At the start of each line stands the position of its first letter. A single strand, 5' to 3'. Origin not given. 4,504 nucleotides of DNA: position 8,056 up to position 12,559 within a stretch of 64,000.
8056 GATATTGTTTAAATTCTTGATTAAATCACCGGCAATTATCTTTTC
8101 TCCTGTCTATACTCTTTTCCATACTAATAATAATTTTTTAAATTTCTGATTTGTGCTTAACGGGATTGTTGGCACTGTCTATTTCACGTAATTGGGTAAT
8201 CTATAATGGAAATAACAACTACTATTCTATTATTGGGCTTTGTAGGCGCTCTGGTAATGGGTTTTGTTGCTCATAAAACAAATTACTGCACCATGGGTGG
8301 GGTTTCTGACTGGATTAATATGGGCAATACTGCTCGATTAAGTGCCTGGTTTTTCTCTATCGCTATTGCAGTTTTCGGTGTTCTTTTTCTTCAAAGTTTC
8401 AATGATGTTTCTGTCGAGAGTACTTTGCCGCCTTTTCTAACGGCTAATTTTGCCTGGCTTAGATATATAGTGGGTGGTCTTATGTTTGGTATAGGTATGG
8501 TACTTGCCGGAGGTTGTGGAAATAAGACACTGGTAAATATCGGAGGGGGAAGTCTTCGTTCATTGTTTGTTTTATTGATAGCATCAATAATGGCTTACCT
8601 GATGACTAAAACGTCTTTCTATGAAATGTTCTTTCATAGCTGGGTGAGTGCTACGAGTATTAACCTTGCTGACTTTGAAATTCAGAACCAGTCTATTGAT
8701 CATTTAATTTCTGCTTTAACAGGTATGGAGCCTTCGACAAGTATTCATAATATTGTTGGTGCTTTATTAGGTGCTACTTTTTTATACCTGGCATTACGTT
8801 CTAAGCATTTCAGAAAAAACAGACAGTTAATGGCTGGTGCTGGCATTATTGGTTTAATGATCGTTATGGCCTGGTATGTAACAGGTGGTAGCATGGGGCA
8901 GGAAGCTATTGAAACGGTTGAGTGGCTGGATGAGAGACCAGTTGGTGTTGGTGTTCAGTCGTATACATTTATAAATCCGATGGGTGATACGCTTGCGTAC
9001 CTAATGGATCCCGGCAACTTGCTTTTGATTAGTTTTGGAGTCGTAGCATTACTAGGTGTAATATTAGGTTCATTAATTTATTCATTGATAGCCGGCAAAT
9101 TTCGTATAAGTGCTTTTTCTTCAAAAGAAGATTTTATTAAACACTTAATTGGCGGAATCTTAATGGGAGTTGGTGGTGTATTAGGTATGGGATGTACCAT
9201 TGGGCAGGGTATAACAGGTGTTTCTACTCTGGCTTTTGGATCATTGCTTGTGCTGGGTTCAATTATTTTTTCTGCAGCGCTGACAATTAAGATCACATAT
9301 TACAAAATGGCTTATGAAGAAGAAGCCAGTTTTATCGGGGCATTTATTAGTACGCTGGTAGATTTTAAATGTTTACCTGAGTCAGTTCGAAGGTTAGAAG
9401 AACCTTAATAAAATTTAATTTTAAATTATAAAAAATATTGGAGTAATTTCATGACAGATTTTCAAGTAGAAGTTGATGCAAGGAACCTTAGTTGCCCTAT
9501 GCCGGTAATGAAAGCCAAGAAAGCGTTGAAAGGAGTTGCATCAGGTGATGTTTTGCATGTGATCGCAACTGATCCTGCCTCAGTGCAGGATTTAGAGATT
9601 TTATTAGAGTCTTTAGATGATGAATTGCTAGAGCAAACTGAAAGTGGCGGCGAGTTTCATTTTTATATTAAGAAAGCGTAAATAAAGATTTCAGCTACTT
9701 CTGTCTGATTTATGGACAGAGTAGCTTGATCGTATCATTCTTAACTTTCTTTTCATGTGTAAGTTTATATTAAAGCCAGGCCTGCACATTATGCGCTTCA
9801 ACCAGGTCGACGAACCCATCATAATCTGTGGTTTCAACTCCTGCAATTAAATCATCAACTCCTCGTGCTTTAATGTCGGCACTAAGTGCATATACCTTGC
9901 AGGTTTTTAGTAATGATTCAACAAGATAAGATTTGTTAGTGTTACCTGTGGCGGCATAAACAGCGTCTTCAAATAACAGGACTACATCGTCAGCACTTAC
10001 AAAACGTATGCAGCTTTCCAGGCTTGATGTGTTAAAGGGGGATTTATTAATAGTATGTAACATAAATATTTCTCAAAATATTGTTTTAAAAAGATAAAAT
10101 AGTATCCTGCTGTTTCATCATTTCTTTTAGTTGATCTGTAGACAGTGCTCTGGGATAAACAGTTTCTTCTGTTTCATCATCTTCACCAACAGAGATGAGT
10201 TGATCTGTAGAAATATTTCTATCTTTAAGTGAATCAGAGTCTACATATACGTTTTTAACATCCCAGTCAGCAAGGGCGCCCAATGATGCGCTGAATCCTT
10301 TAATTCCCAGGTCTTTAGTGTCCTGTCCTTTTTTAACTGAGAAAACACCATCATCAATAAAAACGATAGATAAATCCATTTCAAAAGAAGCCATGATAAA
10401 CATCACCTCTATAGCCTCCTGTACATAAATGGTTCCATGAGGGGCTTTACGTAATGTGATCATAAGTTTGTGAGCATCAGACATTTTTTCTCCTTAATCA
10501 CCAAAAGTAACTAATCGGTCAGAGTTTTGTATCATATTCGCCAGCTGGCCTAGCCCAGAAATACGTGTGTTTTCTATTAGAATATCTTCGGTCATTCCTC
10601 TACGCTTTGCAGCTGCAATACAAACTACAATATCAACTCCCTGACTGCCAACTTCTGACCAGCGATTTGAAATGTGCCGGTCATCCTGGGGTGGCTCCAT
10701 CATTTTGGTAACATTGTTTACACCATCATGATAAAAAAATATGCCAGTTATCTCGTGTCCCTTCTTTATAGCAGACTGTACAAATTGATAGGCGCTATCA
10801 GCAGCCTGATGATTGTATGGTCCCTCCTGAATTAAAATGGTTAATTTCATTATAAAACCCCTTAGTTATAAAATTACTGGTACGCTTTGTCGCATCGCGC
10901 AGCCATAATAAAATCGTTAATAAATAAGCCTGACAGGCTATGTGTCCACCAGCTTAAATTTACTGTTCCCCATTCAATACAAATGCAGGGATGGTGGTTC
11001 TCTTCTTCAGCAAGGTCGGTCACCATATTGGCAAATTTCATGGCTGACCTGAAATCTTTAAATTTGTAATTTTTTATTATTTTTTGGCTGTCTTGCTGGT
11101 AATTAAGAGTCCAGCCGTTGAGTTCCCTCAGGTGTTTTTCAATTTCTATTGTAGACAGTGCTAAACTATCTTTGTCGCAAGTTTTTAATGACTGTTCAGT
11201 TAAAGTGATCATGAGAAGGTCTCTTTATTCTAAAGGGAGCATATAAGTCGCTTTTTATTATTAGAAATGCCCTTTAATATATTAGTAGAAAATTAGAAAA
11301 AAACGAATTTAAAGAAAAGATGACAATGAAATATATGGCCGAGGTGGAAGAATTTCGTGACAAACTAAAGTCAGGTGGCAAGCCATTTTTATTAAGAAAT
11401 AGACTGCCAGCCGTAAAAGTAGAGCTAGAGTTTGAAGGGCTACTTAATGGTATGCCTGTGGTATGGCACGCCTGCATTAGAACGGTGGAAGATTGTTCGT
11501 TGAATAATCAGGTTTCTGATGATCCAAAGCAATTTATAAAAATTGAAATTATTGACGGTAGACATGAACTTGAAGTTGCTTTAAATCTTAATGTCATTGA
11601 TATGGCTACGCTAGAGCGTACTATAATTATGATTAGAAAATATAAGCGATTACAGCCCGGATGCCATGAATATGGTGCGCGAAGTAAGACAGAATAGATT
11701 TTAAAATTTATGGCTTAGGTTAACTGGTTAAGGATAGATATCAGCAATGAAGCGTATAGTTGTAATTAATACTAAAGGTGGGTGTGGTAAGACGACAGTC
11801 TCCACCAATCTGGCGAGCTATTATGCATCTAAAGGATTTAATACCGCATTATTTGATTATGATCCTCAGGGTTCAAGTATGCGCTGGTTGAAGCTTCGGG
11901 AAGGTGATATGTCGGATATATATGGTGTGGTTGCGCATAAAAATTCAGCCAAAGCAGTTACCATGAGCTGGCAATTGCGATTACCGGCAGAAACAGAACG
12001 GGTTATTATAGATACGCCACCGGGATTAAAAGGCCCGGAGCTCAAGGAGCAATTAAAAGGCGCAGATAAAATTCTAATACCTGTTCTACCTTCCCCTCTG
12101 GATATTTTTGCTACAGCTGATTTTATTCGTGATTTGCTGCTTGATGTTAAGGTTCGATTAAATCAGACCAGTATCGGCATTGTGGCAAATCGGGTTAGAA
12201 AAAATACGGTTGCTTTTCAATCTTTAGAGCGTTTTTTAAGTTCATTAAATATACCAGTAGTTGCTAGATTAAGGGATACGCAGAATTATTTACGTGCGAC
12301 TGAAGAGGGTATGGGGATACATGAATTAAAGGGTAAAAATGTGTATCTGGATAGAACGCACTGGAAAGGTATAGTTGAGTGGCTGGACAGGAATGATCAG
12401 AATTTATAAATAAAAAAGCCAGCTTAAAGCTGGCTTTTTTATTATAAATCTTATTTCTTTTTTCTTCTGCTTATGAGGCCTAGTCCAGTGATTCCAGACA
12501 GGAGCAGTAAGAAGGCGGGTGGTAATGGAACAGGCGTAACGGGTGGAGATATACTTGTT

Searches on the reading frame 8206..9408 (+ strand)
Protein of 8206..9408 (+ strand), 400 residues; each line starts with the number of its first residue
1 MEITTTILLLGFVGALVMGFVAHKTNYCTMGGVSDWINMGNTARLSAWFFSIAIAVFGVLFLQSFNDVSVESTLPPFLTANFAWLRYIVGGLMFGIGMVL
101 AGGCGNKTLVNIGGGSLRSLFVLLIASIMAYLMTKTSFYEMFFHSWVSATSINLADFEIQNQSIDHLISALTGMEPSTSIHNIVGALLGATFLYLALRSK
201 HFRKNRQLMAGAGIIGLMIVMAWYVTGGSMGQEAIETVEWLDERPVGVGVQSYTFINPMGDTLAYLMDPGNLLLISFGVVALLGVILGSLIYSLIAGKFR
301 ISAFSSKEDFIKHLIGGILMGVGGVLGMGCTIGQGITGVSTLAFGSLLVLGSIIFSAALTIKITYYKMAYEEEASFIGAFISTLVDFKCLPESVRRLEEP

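Call 28: search_protein_families(library=pfam, proteins=[window:8206-9408:+], max_evalue=0.00001)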
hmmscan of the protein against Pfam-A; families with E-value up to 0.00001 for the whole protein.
window:8206-9408:+ (400 aa): 1 family
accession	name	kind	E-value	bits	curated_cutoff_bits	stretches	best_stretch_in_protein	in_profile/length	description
PF04143.19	Sulf_transp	-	1.1e-58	199.7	27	1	24-357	1-308/310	Sulphur transport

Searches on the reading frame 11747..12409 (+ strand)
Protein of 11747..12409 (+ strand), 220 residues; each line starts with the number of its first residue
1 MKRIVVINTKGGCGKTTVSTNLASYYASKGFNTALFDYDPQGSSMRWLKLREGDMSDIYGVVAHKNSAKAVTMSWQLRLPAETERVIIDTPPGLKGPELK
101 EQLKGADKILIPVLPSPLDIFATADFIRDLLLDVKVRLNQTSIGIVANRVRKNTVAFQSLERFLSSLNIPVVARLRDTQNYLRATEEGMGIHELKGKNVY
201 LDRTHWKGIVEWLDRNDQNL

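Call 3: search_protein_families(library=pfam, proteins=[window:11747-12409:+], max_evalue=0.01)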
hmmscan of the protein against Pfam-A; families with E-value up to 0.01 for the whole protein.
window:11747-12409:+ (220 aa): 11 families
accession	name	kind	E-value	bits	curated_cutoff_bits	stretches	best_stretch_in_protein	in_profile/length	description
PF01656.29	CbiA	-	4.2e-19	69.2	25.4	1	4-189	1-123/125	CobQ/CobB/MinD/ParA nucleotide binding domain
PF13614.12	AAA_31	-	7.2e-15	55.8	27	1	1-72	1-73/177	AAA domain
PF10609.15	ParA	-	2.8e-10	40.5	27.1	1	3-90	5-93/246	NUBPL iron-transfer P-loop NTPase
PF09140.17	MipZ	-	2.1e-06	27.7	20.7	1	3-53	2-53/262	ATPase MipZ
PF07015.17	VirC1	-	1e-05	25.5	24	1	1-168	1-170/231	VirC1 protein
PF02374.21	ArsA_ATPase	-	0.00021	21.1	24.3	1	3-40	2-39/305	Anion-transporting ATPase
PF02223.23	Thymidylate_kin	-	0.0019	18.3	27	0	12-46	6-39/185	Thymidylate kinase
PF16575.11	CLP1_P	-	0.0022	18.3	26.6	0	12-43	4-35/188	mRNA cleavage and polyadenylation factor CLP1 P-loop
PF13500.12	AAA_26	-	0.004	17.5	27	0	2-36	1-35/198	AAA domain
PF20720.3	nSTAND3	-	0.0058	16.8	27.2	1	2-33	17-48/155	Novel STAND NTPase 3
PF00142.24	Fer4_NifH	-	0.0074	16.2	25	0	4-48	2-46/271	4Fe-4S iron sulfur cluster binding proteins, NifH/frxC family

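Call 4: search_protein_families(library=ncbifam, proteins=[window:11747-12409:+], max_evalue=0.01)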
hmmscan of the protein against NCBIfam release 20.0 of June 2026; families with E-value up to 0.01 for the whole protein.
window:11747-12409:+ (220 aa): 27 families (the best 25 are shown)
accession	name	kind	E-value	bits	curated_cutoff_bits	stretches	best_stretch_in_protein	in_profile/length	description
NF041546.1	ParA_partition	equivalog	1.7e-35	122.4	180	1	4-196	2-189/203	ParA family partition ATPase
TIGR01969.1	minD_arch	subfamily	1.1e-10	41.2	201.75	2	82-191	108-210/251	cell division ATPase MinD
TIGR03371.1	cellulose_yhjQ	equivalog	1.3e-10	41.2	157.85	1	1-42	1-42/246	cellulose biosynthesis protein BcsQ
TIGR03453.1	partition_RepA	equivalog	2.1e-10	40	348.45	1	4-43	107-146/387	plasmid partitioning protein RepA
TIGR01968.1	minD_bact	equivalog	8.6e-10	38.4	212.9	2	3-39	3-39/261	septum site-determining protein MinD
NF041136.1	MrpORP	equivalog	1.5e-09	37.6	450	1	2-88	6-94/365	iron-sulfur cluster carrier protein MrpORP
NF010443.0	PRK13869.1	subfamily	3.5e-08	32.7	446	1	3-47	123-167/405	plasmid-partitioning protein RepA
TIGR03815.1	CpaE_hom_Actino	equivalog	1.5e-06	27.6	154.45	1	4-43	114-153/340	septum site-determining protein Ssd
NF010423.0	PRK13849.1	equivalog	1.6e-06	27.7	313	1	1-169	1-171/231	conjugal transfer ATPase VirC1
NF008079.0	PRK10818.1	equivalog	3.2e-06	26.7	508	1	3-39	3-40/270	septum site-determining protein MinD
TIGR01007.1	eps_fam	subfamily_domain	8.2e-06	25.5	108.05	1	1-47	17-63/204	polysaccharide biosynthesis tyrosine autokinase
TIGR01281.1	DPOR_bchL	equivalog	3.9e-05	23.1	345.15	0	4-44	2-42/268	ferredoxin:protochlorophyllide reductase (ATP-dependent) iron-sulfur ATP-binding protein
NF033200.1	F430_CfbC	exception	0.00055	19.4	402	1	5-49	3-47/260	Ni-sirohydrochlorin a,c-diamide reductive cyclase ATP-dependent reductase subunit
NF010461.0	PRK13886.1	subfamily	0.00092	18.7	360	1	4-47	5-48/241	conjugal transfer protein TraL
NF002204.1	PRK01077.1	equivalog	0.0011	18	254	0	1-36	1-36/420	cobyrinic acid a,c-diamide synthase CobB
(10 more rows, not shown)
